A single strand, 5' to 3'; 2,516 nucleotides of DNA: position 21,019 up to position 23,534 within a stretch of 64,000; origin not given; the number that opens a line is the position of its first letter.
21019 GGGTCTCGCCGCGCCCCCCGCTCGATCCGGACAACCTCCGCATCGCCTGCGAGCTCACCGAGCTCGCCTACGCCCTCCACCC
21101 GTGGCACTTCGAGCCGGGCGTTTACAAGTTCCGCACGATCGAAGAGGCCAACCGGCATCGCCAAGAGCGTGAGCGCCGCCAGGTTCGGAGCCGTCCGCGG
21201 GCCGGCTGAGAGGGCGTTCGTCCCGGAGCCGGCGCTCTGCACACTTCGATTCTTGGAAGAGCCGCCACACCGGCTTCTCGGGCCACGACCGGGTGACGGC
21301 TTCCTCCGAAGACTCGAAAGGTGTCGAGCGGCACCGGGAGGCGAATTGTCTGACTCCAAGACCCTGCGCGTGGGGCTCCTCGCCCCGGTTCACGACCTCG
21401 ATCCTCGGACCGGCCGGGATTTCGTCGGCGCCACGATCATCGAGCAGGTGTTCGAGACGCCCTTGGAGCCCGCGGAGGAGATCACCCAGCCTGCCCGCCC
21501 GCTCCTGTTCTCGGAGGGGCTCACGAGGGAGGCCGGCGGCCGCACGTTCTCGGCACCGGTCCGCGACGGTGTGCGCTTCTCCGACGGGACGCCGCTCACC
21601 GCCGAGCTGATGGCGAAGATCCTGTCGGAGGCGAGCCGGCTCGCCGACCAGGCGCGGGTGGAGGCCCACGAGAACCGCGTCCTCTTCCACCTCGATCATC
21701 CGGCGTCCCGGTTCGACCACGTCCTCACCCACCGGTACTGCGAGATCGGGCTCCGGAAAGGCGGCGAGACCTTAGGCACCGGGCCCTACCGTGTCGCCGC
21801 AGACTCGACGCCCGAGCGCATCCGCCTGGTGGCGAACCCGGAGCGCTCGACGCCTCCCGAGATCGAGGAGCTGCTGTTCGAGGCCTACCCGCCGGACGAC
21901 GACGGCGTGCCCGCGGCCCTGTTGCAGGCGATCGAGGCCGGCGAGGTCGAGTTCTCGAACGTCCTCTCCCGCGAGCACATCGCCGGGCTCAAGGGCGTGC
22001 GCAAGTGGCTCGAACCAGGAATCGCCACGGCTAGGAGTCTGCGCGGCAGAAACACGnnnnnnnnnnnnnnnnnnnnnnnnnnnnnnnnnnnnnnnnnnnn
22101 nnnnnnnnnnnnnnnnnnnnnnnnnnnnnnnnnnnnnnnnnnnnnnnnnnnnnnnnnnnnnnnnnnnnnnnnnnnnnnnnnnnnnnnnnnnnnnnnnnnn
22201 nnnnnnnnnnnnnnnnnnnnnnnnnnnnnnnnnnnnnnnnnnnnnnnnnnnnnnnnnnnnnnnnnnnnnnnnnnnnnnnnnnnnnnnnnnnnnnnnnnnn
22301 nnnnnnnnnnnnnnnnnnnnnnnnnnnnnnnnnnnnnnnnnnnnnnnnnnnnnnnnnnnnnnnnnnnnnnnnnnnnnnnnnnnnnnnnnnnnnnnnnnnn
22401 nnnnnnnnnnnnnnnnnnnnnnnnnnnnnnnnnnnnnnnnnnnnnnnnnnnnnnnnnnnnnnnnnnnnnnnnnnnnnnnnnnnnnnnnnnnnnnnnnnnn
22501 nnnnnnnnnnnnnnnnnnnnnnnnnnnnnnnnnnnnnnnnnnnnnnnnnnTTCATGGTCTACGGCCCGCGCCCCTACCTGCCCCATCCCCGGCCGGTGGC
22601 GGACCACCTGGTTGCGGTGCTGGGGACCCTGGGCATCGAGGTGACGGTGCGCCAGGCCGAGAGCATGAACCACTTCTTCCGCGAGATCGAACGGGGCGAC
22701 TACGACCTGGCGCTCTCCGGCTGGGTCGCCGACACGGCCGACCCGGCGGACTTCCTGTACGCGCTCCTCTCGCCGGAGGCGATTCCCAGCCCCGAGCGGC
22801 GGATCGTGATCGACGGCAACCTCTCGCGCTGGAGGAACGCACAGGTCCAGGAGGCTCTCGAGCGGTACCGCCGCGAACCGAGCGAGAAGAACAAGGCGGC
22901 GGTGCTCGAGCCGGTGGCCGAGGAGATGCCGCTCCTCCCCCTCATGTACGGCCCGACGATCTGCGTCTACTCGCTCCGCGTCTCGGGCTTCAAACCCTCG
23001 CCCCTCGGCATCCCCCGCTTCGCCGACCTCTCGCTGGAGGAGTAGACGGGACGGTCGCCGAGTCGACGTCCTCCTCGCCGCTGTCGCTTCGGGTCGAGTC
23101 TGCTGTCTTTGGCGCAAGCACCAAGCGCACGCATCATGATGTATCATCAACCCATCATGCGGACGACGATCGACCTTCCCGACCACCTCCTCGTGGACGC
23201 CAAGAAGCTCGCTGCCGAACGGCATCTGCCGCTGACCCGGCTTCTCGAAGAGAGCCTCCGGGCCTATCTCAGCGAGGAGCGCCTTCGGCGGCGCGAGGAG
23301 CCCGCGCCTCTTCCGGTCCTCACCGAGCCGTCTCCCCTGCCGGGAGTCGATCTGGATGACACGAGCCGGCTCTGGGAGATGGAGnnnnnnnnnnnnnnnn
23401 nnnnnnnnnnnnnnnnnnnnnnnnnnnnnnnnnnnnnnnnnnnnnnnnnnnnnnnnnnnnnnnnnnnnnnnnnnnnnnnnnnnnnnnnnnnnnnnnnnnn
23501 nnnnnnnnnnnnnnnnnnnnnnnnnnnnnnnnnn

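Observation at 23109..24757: Toxin-antitoxin island: canonical VapBC, then a HigA-like XRE gene divergent from a toxin-first PIN-RHH operon sharing a palindromic operator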

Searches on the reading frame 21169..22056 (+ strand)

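Call 40: search_protein_families(library=pfam, proteins=[window:21169-22056:+], max_evalue=0.01)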
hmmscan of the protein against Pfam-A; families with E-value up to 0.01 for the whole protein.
window:21169-22056:+ (296 aa): 1 family
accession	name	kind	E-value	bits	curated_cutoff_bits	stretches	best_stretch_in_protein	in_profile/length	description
PF00496.27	SBP_bac_5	-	9.8e-12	45.1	32.4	1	111-271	4-182/368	Bacterial extracellular solute-binding proteins, family 5 Middle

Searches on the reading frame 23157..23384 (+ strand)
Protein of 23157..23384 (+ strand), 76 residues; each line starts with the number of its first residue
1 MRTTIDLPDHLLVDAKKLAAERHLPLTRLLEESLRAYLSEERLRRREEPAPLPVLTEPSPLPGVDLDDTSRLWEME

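Call 3: search_protein_families(library=pfam, proteins=[window:23157-23384:+], max_evalue=0.1)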
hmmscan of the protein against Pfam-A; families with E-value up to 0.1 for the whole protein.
window:23157-23384:+ (76 aa): 2 families
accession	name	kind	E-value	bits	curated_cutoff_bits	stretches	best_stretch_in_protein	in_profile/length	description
PF09957.15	VapB_antitoxin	-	0.024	15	23.4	0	1-44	1-41/47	Bacterial antitoxin of type II TA system, VapB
PF19891.5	DUF6364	-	0.035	15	27.3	1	4-46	6-39/70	Family of unknown function (DUF6364)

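Call 4: search_protein_families(library=ncbifam, proteins=[window:23157-23384:+], max_evalue=0.1)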
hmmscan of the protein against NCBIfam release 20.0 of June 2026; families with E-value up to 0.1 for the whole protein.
window:23157-23384:+ (76 aa): 0 families
